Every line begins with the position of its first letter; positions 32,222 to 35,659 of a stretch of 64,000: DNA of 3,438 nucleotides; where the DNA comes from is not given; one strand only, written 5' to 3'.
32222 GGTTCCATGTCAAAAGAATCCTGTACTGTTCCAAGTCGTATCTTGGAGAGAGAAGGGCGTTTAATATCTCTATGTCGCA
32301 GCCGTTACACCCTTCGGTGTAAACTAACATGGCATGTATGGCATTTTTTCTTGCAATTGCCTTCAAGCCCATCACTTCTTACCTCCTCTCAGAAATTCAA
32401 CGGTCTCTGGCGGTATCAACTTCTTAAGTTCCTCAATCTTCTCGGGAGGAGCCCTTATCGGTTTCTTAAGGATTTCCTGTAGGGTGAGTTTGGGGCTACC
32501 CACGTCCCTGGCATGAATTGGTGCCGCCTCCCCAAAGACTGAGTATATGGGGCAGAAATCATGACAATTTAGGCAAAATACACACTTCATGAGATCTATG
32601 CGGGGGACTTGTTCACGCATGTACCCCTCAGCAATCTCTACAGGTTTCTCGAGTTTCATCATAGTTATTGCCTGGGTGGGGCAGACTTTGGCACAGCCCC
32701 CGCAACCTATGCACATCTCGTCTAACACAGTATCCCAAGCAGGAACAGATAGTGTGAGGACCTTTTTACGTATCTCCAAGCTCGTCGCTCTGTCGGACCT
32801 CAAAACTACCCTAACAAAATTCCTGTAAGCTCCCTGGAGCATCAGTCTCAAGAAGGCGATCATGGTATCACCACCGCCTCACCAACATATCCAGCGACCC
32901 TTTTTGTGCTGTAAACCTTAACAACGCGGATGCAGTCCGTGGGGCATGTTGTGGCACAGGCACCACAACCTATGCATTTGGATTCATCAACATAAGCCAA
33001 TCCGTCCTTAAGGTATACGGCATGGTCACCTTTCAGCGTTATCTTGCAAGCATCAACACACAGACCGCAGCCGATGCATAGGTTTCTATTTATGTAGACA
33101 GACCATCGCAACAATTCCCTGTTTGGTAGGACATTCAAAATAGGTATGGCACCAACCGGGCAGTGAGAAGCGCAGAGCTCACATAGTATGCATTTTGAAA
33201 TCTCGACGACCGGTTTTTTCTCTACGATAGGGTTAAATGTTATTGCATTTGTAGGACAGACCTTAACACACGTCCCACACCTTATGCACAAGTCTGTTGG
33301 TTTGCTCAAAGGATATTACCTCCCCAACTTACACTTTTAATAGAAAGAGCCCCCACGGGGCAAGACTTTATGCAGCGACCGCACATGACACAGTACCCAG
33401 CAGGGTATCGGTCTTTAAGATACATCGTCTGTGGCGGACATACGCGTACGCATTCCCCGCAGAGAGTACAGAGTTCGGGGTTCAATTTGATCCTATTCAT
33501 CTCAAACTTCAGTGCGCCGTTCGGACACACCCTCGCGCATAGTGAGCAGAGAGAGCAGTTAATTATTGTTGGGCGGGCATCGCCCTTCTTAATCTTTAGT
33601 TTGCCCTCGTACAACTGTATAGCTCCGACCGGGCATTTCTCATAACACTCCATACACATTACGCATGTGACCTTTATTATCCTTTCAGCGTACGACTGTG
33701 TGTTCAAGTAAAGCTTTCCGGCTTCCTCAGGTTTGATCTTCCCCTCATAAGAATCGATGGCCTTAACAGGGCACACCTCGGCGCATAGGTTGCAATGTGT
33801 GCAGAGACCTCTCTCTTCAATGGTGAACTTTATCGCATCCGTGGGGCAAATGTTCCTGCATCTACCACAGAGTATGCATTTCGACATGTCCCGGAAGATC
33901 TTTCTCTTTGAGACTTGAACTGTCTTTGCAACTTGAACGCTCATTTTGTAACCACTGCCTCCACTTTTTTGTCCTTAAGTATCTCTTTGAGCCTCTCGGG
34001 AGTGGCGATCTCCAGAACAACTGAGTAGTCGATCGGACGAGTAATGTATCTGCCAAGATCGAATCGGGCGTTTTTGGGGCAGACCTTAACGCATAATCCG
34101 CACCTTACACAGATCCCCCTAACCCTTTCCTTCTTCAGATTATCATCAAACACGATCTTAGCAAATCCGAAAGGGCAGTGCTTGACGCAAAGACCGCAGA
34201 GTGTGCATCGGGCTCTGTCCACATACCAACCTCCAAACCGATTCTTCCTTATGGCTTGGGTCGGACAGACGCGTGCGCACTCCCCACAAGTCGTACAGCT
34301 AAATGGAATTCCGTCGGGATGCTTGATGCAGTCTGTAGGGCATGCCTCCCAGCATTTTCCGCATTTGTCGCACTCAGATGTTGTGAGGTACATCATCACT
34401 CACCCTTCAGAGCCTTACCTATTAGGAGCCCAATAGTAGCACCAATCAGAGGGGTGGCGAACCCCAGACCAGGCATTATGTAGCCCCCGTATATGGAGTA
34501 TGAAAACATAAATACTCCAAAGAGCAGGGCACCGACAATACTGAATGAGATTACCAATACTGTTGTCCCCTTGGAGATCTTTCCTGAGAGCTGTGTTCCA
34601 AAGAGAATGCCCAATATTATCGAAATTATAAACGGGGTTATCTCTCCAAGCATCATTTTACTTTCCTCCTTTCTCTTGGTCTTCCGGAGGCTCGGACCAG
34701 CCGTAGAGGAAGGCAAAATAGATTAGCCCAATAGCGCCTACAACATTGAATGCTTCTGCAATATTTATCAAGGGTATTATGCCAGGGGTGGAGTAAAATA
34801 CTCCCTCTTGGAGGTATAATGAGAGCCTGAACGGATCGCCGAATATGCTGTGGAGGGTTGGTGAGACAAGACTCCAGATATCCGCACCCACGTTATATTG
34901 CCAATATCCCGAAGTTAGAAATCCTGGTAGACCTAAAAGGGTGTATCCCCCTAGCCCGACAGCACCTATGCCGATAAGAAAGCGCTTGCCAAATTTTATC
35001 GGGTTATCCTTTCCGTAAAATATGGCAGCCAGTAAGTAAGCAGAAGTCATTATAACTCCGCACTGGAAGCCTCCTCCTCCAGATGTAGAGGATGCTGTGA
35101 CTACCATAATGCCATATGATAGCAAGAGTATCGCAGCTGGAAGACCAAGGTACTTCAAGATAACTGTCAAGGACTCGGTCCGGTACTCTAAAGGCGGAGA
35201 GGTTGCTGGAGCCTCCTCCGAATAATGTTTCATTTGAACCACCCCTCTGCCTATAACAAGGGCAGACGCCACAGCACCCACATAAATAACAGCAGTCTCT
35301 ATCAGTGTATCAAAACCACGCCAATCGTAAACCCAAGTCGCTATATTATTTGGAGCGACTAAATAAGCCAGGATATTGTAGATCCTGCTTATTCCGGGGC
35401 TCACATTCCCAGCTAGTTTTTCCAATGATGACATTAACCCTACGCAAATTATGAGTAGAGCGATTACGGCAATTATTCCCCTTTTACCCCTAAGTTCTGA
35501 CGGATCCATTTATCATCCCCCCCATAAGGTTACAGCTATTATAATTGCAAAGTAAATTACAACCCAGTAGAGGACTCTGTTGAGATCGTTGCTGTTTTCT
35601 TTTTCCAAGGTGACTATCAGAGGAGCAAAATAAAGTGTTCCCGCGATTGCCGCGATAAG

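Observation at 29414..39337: Hybrid membrane-bound [NiFe] hydrogenase: full Mrp module plus three polyferredoxins (16 predicted Fe-S clusters), with no recognisable NuoC subunit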

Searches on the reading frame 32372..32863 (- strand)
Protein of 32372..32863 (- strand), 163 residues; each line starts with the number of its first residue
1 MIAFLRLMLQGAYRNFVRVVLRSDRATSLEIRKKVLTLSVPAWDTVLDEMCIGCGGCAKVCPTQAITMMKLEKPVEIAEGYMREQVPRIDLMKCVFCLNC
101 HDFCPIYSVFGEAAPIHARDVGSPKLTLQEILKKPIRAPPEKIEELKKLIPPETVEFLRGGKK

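Call 5: search_protein_families(library=pfam, max_evalue=0.01, proteins=[window:32372-32863:-])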
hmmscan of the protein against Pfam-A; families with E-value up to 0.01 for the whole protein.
window:32372-32863:- (163 aa): 14 families
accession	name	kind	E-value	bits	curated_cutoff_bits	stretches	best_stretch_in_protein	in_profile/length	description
PF00037.32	Fer4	-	9.9e-12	44.6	21.1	2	48-67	5-24/24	4Fe-4S binding domain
PF13237.11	Fer4_10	-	8.4e-11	42.1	25.5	2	48-105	6-53/53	4Fe-4S dicluster domain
PF12838.12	Fer4_7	-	1e-10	42.4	27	1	51-105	2-49/52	4Fe-4S dicluster domain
PF13187.11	Fer4_9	-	3.3e-09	37.1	27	1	50-105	1-48/52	4Fe-4S dicluster domain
PF14697.11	Fer4_21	-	2.5e-08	34.3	35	1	45-68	35-59/59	4Fe-4S dicluster domain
PF12837.12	Fer4_6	-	1.4e-07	31.5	25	1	48-66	6-24/24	4Fe-4S binding domain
PF25160.1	LdpA_Fe-S-bd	-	1.2e-06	28.6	27.6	1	45-70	22-47/49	LdpA Fe-S cluster-binding domain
PF13183.11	Fer4_8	-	3.7e-06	27.8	27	1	49-105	3-65/68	4Fe-4S dicluster domain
PF13484.11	Fer4_16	-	4.5e-06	27.8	30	1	51-106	2-65/66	4Fe-4S double cluster binding domain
PF12797.12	Fer4_2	-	1.2e-05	25.4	24.5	1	49-63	8-22/22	4Fe-4S binding domain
PF17179.9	Fer4_22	-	2.4e-05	25.5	27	1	30-64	60-94/95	4Fe-4S dicluster domain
PF13534.11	Fer4_17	-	0.00039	21.4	22.2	1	51-105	2-57/61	4Fe-4S dicluster domain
PF12800.12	Fer4_4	-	0.00069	20.2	24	1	49-63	2-16/17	4Fe-4S binding domain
PF13370.11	Fer4_13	-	0.0074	17.4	24.5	0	48-63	2-18/58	4Fe-4S single cluster domain of Ferredoxin I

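Call 7: search_protein_families(library=ncbifam, max_evalue=0.01, proteins=[window:32372-32863:-])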
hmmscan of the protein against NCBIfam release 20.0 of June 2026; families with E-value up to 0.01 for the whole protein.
window:32372-32863:- (163 aa): 77 families (the best 25 are shown)
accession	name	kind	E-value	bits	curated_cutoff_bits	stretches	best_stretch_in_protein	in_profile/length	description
NF004914.0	PRK06273.1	equivalog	3e-57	193.1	163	1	3-151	5-153/167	ferredoxin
TIGR01971.1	NuoI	subfamily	1.5e-14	53.6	113.05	1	48-108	41-97/121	NADH-quinone oxidoreductase, chain I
NF010590.0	PRK13984.1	equivalog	3e-12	45.5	946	1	49-108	50-107/611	putative oxidoreductase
NF004546.0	PRK05888.3-3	equivalog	1.2e-11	44.4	260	1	48-109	63-124/196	NADH-quinone oxidoreductase subunit NuoI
NF004538.0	PRK05888.1-4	equivalog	1e-10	41.5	135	1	48-110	60-118/162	NADH-quinone oxidoreductase subunit NuoI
NF040612.1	F420_dehyd_FpoI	exception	3.2e-10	40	180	1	49-106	42-96/135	F420H2 dehydrogenase subunit FpoI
NF042909.1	FMH_DH_FwdF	exception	1.3e-09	37.6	375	1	48-106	14-69/336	tungsten-dependent formylmethanofuran dehydrogenase subunit FwdF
NF004541.0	PRK05888.2-2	equivalog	2.6e-09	37.1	217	1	34-108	44-110/168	NADH-quinone oxidoreductase subunit NuoI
NF007202.0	PRK09623.1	equivalog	3e-09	37.1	166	1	46-73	78-105/105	3-methyl-2-oxobutanoate dehydrogenase subunit delta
NF004545.0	PRK05888.3-1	equivalog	5.8e-09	35.8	229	1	49-110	66-124/154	NADH-quinone oxidoreductase subunit NuoI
NF004536.0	PRK05888.1-1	equivalog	6.8e-09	35.3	212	1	44-108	53-113/180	NADH-quinone oxidoreductase subunit NuoI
NF004539.0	PRK05888.1-5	equivalog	7.8e-09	35.4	225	1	48-109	60-117/162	NADH-quinone oxidoreductase subunit NuoI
NF004543.0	PRK05888.2-5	equivalog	8.8e-09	35.1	243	1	48-109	58-115/217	NADH-quinone oxidoreductase subunit NuoI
NF009053.0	PRK12387.1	subfamily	1e-08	35.1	204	1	49-107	38-88/180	formate hydrogenlyase complex iron-sulfur subunit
NF045763.1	PhenlGlyoxDHPadF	equivalog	1.6e-08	34.7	150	2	39-66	50-77/78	NADH-dependent phenylglyoxylate dehydrogenase subunit delta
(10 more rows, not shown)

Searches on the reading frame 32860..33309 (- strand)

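Call 5: search_protein_families(library=pfam, max_evalue=0.01, proteins=[window:32860-33309:-])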
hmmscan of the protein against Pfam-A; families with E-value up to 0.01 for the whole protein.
window:32860-33309:- (149 aa): 17 families
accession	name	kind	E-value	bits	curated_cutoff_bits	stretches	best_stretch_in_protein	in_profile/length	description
PF00037.32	Fer4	-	1.4e-31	107.4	21.1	4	5-24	5-24/24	4Fe-4S binding domain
PF12838.12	Fer4_7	-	9.9e-28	96.8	27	4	8-54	2-52/52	4Fe-4S dicluster domain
PF12837.12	Fer4_6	-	7.5e-25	86.1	25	4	105-127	2-24/24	4Fe-4S binding domain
PF12797.12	Fer4_2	-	2.1e-22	77.9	24.5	4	106-124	4-22/22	4Fe-4S binding domain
PF14697.11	Fer4_21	-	1.6e-18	67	35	2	73-128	3-58/59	4Fe-4S dicluster domain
PF13237.11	Fer4_10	-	1.2e-17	63.9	25.5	4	5-51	6-53/53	4Fe-4S dicluster domain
PF13187.11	Fer4_9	-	3.1e-16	59.6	27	3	8-55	2-52/52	4Fe-4S dicluster domain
PF12800.12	Fer4_4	-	7.1e-16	57.4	24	3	6-20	2-16/17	4Fe-4S binding domain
PF13183.11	Fer4_8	-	1.5e-13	51.5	27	3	6-22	3-19/68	4Fe-4S dicluster domain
PF13484.11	Fer4_16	-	7.1e-13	49.6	30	2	8-32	2-27/66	4Fe-4S double cluster binding domain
PF12798.12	Fer4_3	-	1.7e-10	41.3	27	1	8-22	1-15/15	4Fe-4S binding domain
PF25160.1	LdpA_Fe-S-bd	-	7.8e-10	38.8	27.6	2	107-130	23-46/49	LdpA Fe-S cluster-binding domain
PF13459.11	Fer4_15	-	1.6e-08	35.5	22.4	1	71-95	1-27/66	4Fe-4S single cluster domain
PF13534.11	Fer4_17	-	2.4e-08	34.9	22.2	0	8-23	2-17/61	4Fe-4S dicluster domain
PF13370.11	Fer4_13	-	6.6e-08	33.6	24.5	1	107-124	1-18/58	4Fe-4S single cluster domain of Ferredoxin I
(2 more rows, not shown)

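Call 7: search_protein_families(library=ncbifam, max_evalue=0.01, proteins=[window:32860-33309:-])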
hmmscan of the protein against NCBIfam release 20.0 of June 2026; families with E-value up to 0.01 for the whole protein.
window:32860-33309:- (149 aa): 106 families (the best 25 are shown)
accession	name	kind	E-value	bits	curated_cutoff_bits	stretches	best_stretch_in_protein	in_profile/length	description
NF045874.1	Vhu_polyferre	exception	1.5e-19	70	600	2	5-89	127-209/381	F420-non-reducing hydrogenase associated-polyferredoxin VhuB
NF058577.1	FdxA_fam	equivalog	2.4e-19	69.2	65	2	5-54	6-52/52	4Fe-4S ferredoxin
NF040612.1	F420_dehyd_FpoI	exception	3.9e-18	65.6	180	2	103-132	35-64/135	F420H2 dehydrogenase subunit FpoI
TIGR01971.1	NuoI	subfamily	7e-17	61.2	113.05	3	38-89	42-94/121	NADH-quinone oxidoreductase, chain I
NF042909.1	FMH_DH_FwdF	exception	8.7e-17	61.2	375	2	27-131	88-199/336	tungsten-dependent formylmethanofuran dehydrogenase subunit FwdF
TIGR03294.1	FrhG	equivalog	1.3e-16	61.1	245.5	2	73-125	171-218/228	coenzyme F420 hydrogenase subunit gamma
NF040864.1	HgcB_ferredoxin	equivalog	1.5e-16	60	99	2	5-57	13-63/93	mercury methylation ferredoxin HgcB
TIGR02179.1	PorD_KorD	subfamily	1.2e-15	57.4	60.05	2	31-90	18-69/78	2-oxoacid:acceptor oxidoreductase, delta subunit, pyruvate/2-ketoisovalerate family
NF040770.1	hetero_SS_HdrA2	exception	1.8e-15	56.1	1100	2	70-136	571-631/777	CoB-CoM heterodisulfide reductase HdrA2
NF006221.0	PRK08348.1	subfamily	3.4e-15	55.9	124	3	5-56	43-93/136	NADH-plastoquinone oxidoreductase subunit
NF005504.0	PRK07118.1-3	equivalog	4.1e-15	55.9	437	2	76-134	219-272/293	Fe-S cluster domain-containing protein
TIGR01944.1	rnfB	subfamily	6.3e-15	55.2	68.7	2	69-136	106-169/190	RnfABCDGE type electron transport complex subunit B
NF038196.1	ferrodoxin_EFR1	subfamily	6.4e-15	55.8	75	2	5-57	183-231/242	EFR1 family ferrodoxin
TIGR02912.1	sulfite_red_C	equivalog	1.6e-14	53.7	324.1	2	74-127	167-218/314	sulfite reductase subunit C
NF043069.1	T4HPD_activ_SAM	equivalog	1.9e-14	53.8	425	2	68-130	43-100/299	trans-4-hydroxy-L-proline dehydratase activase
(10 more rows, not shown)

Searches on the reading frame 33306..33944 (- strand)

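Call 5: search_protein_families(library=pfam, max_evalue=0.01, proteins=[window:33306-33944:-])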
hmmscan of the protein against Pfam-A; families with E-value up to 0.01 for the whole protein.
window:33306-33944:- (212 aa): 15 families
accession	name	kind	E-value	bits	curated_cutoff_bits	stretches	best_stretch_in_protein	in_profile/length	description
PF00037.32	Fer4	-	3e-36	122.2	21.1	6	18-39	3-24/24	4Fe-4S binding domain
PF12838.12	Fer4_7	-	2.5e-28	98.7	27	5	48-108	2-52/52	4Fe-4S dicluster domain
PF12837.12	Fer4_6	-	2.7e-25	87.4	25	5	155-172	5-22/24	4Fe-4S binding domain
PF13484.11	Fer4_16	-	3e-24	86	30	4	48-75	2-29/66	4Fe-4S double cluster binding domain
PF13187.11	Fer4_9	-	9.6e-23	80.4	27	5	94-144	2-51/52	4Fe-4S dicluster domain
PF13237.11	Fer4_10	-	1.8e-22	79.4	25.5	5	44-105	5-53/53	4Fe-4S dicluster domain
PF13183.11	Fer4_8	-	1.2e-19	71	27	3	48-107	5-67/68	4Fe-4S dicluster domain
PF12798.12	Fer4_3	-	6.9e-18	64.4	27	2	185-199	1-15/15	4Fe-4S binding domain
PF14697.11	Fer4_21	-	7.9e-17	61.6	35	3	19-63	4-57/59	4Fe-4S dicluster domain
PF12797.12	Fer4_2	-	1.1e-16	59.9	24.5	2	15-35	2-22/22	4Fe-4S binding domain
PF12800.12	Fer4_4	-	4.3e-15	54.9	24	2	21-35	2-16/17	4Fe-4S binding domain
PF25160.1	LdpA_Fe-S-bd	-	3.2e-12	46.5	27.6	4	136-174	9-43/49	LdpA Fe-S cluster-binding domain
PF13534.11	Fer4_17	-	1.1e-11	45.5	22.2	1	13-36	36-59/61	4Fe-4S dicluster domain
PF13746.11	Fer4_18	-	8.2e-07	29.7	27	0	12-36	50-74/114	4Fe-4S dicluster domain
PF17179.9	Fer4_22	-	4.6e-05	24.6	27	0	174-198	70-94/95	4Fe-4S dicluster domain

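Call 7: search_protein_families(library=ncbifam, max_evalue=0.01, proteins=[window:33306-33944:-])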
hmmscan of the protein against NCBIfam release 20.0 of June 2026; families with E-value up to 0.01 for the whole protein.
window:33306-33944:- (212 aa): 95 families (the best 25 are shown)
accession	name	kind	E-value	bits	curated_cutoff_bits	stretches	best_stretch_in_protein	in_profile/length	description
NF058577.1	FdxA_fam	equivalog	2.4e-24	85.3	65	5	129-171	8-50/52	4Fe-4S ferredoxin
NF045874.1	Vhu_polyferre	exception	3.3e-24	85.3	600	2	129-204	31-108/381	F420-non-reducing hydrogenase associated-polyferredoxin VhuB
NF038196.1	ferrodoxin_EFR1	subfamily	1.1e-23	84.5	75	3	6-65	170-231/242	EFR1 family ferrodoxin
NF042909.1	FMH_DH_FwdF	exception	1.1e-21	77.3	375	2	47-177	179-314/336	tungsten-dependent formylmethanofuran dehydrogenase subunit FwdF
TIGR01971.1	NuoI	subfamily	1.4e-21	76.3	113.05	3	47-111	43-100/121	NADH-quinone oxidoreductase, chain I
NF006221.0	PRK08348.1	subfamily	1.2e-19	70.3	124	3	44-113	42-96/136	NADH-plastoquinone oxidoreductase subunit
NF040864.1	HgcB_ferredoxin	equivalog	4.4e-19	68.1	99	5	151-204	8-65/93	mercury methylation ferredoxin HgcB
TIGR04041.1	activase_YjjW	hypoth_equivalog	1.2e-18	67.5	250.2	2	126-173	39-86/276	YjjW family glycine radical enzyme activase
TIGR04105.1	FeFe_hydrog_B1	subfamily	1.5e-17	63.4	450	4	130-172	113-157/462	monomeric [FeFe] hydrogenase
NF009053.0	PRK12387.1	subfamily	1.2e-16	61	204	2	13-41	65-93/180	formate hydrogenlyase complex iron-sulfur subunit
NF004541.0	PRK05888.2-2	equivalog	2.3e-15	56.8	217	5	129-175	62-112/168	NADH-quinone oxidoreductase subunit NuoI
NF043069.1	T4HPD_activ_SAM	equivalog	4.6e-15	55.8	425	2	129-173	52-96/299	trans-4-hydroxy-L-proline dehydratase activase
NF005503.0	PRK07118.1-2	equivalog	2.8e-14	53.1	252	2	135-177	145-187/292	RnfABCDGE type electron transport complex subunit B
NF040684.1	PorD_Arch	equivalog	8.8e-14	51.4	120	4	15-65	26-81/85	pyruvate synthase subunit PorD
NF004536.0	PRK05888.1-1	equivalog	1.2e-13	50.8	212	3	47-112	59-117/180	NADH-quinone oxidoreductase subunit NuoI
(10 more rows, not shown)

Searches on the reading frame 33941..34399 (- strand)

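Call 5: search_protein_families(library=pfam, max_evalue=0.01, proteins=[window:33941-34399:-])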
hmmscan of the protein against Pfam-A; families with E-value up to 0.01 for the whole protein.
window:33941-34399:- (152 aa): 15 families
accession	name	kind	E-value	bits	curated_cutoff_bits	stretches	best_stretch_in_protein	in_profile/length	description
PF00037.32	Fer4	-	2.8e-26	90.7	21.1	4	59-78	2-21/24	4Fe-4S binding domain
PF12838.12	Fer4_7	-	1.3e-18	67.6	27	3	34-78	1-51/52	4Fe-4S dicluster domain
PF12837.12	Fer4_6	-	9.2e-17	60.5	25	3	60-78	4-22/24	4Fe-4S binding domain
PF13187.11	Fer4_9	-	2.3e-15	56.8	27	2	35-77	2-49/52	4Fe-4S dicluster domain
PF13237.11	Fer4_10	-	2.8e-15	56.4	25.5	3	59-108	3-53/53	4Fe-4S dicluster domain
PF13484.11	Fer4_16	-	3.9e-14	53.6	30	2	35-53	2-20/66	4Fe-4S double cluster binding domain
PF14697.11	Fer4_21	-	9.4e-14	51.7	35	1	60-109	3-53/59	4Fe-4S dicluster domain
PF12797.12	Fer4_2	-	2.1e-12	46.6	24.5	2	59-77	4-22/22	4Fe-4S binding domain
PF12800.12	Fer4_4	-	2.4e-11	43.3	24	2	97-109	4-16/17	4Fe-4S binding domain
PF13183.11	Fer4_8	-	3.7e-10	40.6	27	1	31-47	50-66/68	4Fe-4S dicluster domain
PF12798.12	Fer4_3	-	9.9e-10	38.9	27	1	97-111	1-15/15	4Fe-4S binding domain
PF13534.11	Fer4_17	-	1.3e-07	32.5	22.2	0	88-110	37-59/61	4Fe-4S dicluster domain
PF25160.1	LdpA_Fe-S-bd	-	1.8e-07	31.2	27.6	1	40-78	8-41/49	LdpA Fe-S cluster-binding domain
PF13746.11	Fer4_18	-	1.5e-06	28.8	27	0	87-110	51-74/114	4Fe-4S dicluster domain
PF13459.11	Fer4_15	-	1.1e-05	26.5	22.4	1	59-79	2-22/66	4Fe-4S single cluster domain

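Call 7: search_protein_families(library=ncbifam, max_evalue=0.01, proteins=[window:33941-34399:-])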
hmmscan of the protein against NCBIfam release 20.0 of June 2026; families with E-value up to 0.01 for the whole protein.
window:33941-34399:- (152 aa): 83 families (the best 25 are shown)
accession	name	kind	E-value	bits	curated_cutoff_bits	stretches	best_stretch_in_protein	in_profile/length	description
NF058577.1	FdxA_fam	equivalog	2.6e-17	62.7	65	2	34-78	8-51/52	4Fe-4S ferredoxin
TIGR02700.1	flavo_MJ0208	hypoth_equivalog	6.2e-13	48.5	251.35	2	58-114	143-196/234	dihydromethanopterin reductase (acceptor)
NF038196.1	ferrodoxin_EFR1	subfamily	1.5e-12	48.1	75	3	34-76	185-225/242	EFR1 family ferrodoxin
TIGR02179.1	PorD_KorD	subfamily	6.3e-12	45.4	60.05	3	34-78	26-70/78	2-oxoacid:acceptor oxidoreductase, delta subunit, pyruvate/2-ketoisovalerate family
NF045874.1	Vhu_polyferre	exception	2.8e-11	42.8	600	1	9-110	8-102/381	F420-non-reducing hydrogenase associated-polyferredoxin VhuB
NF043069.1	T4HPD_activ_SAM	equivalog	2.9e-11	43.3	425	2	61-120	49-105/299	trans-4-hydroxy-L-proline dehydratase activase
TIGR04105.1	FeFe_hydrog_B1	subfamily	4e-11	42.3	450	1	4-78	138-203/462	monomeric [FeFe] hydrogenase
NF040864.1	HgcB_ferredoxin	equivalog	7.6e-11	41.7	99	1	34-78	15-59/93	mercury methylation ferredoxin HgcB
NF040684.1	PorD_Arch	equivalog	9.1e-11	41.7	120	3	35-77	34-76/85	pyruvate synthase subunit PorD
TIGR01971.1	NuoI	subfamily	1.4e-10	40.8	113.05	1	35-77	44-95/121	NADH-quinone oxidoreductase, chain I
TIGR04041.1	activase_YjjW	hypoth_equivalog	3.6e-10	39.7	250.2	3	63-112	41-87/276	YjjW family glycine radical enzyme activase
NF005503.0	PRK07118.1-2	equivalog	7.3e-10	38.6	252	1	28-78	133-182/292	RnfABCDGE type electron transport complex subunit B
NF042909.1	FMH_DH_FwdF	exception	8.6e-10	38.2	375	1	34-111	226-310/336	tungsten-dependent formylmethanofuran dehydrogenase subunit FwdF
NF007382.0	PRK09898.1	equivalog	1.1e-09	38.1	213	1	35-111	123-197/208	ferredoxin-like protein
TIGR00402.1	napF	equivalog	2.9e-09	37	102.2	1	34-76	36-80/149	ferredoxin-type protein NapF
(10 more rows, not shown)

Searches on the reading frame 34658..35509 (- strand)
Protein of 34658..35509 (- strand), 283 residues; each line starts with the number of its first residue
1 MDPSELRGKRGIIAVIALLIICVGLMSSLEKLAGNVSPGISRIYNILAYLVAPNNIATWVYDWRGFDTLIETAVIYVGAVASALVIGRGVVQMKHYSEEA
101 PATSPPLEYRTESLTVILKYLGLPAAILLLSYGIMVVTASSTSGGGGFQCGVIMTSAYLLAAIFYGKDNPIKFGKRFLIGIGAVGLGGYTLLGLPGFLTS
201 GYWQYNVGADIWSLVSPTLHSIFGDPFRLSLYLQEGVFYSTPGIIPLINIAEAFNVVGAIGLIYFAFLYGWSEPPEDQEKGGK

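Call 4: search_protein_families(library=pfam, max_evalue=0.01, proteins=[window:34658-35509:-])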
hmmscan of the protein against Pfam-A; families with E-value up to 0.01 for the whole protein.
window:34658-35509:- (283 aa): 1 family
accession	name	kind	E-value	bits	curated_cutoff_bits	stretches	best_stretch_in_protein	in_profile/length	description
PF04039.18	MnhB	-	2.3e-07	31.5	22.5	1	124-260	8-125/127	Domain related to MnhB subunit of Na+/H+ antiporter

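Call 6: search_protein_families(library=ncbifam, max_evalue=0.01, proteins=[window:34658-35509:-])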
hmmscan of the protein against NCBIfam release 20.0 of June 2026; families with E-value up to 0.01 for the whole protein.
window:34658-35509:- (283 aa): 15 families
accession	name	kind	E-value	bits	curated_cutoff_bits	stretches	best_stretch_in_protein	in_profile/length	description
NF009229.0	PRK12579.1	equivalog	1.1e-34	120.1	229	1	9-263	4-240/258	putative monovalent cation/H+ antiporter subunit B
NF004924.0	PRK06281.1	equivalog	2.7e-22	79.3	137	1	116-267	3-144/154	putative monovalent cation/H+ antiporter subunit B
NF009161.0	PRK12507.1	equivalog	8.9e-16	58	272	1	49-207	138-291/336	putative monovalent cation/H+ antiporter subunit B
NF009290.0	PRK12650.1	equivalog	1.7e-07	29.5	980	1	13-203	688-876/966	DUF4040 family protein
NF009160.0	PRK12505.1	equivalog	3.4e-07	29.9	140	1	127-206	38-119/179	putative monovalent cation/H+ antiporter subunit B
NF009288.0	PRK12648.1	equivalog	3.9e-06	25.2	1104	1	56-183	743-872/954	monovalent cation/H+ antiporter subunit A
NF009159.0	PRK12504.1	equivalog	2.8e-05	24.1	141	1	14-90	95-176/178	DUF4040 domain-containing protein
NF006248.0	PRK08386.1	subfamily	3.9e-05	23.6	92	1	114-267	3-143/151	putative monovalent cation/H+ antiporter subunit B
NF009162.0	PRK12508.1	equivalog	8.7e-05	22.7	120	1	127-205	16-96/139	Na(+)/H(+) antiporter subunit B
NF009224.0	PRK12574.1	equivalog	0.00057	20.3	171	1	115-169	5-59/141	monovalent cation/H+ antiporter subunit B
NF009217.0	PRK12567.1-1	equivalog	0.0011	18.5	268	1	12-236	8-217/238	putative monovalent cation/H+ antiporter subunit B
NF009285.0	PRK12645.1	equivalog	0.0013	17.1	1028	1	13-86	718-790/804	Na+/H+ antiporter subunit A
NF009223.0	PRK12573.1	subfamily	0.0025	17.9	152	1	115-184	5-77/140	Na(+)/H(+) antiporter subunit B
NF006249.0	PRK08387.1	equivalog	0.0069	16.8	111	0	127-167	16-56/133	putative monovalent cation/H+ antiporter subunit B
NF009163.0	PRK12509.1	equivalog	0.0096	16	148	0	116-181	4-72/137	Na+/H+ antiporter subunit B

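Call 23: search_protein_families(library=pfam, max_evalue=10, proteins=[window:34658-35509:-])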
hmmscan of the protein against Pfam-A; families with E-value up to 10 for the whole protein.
window:34658-35509:- (283 aa): 2 families
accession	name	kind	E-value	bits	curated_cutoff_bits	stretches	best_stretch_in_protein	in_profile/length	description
PF04039.18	MnhB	-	2.3e-07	31.5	22.5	1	124-260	8-125/127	Domain related to MnhB subunit of Na+/H+ antiporter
PF10821.13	DUF2567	-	0.18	12.3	30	1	54-141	61-161/166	Protein of unknown function (DUF2567)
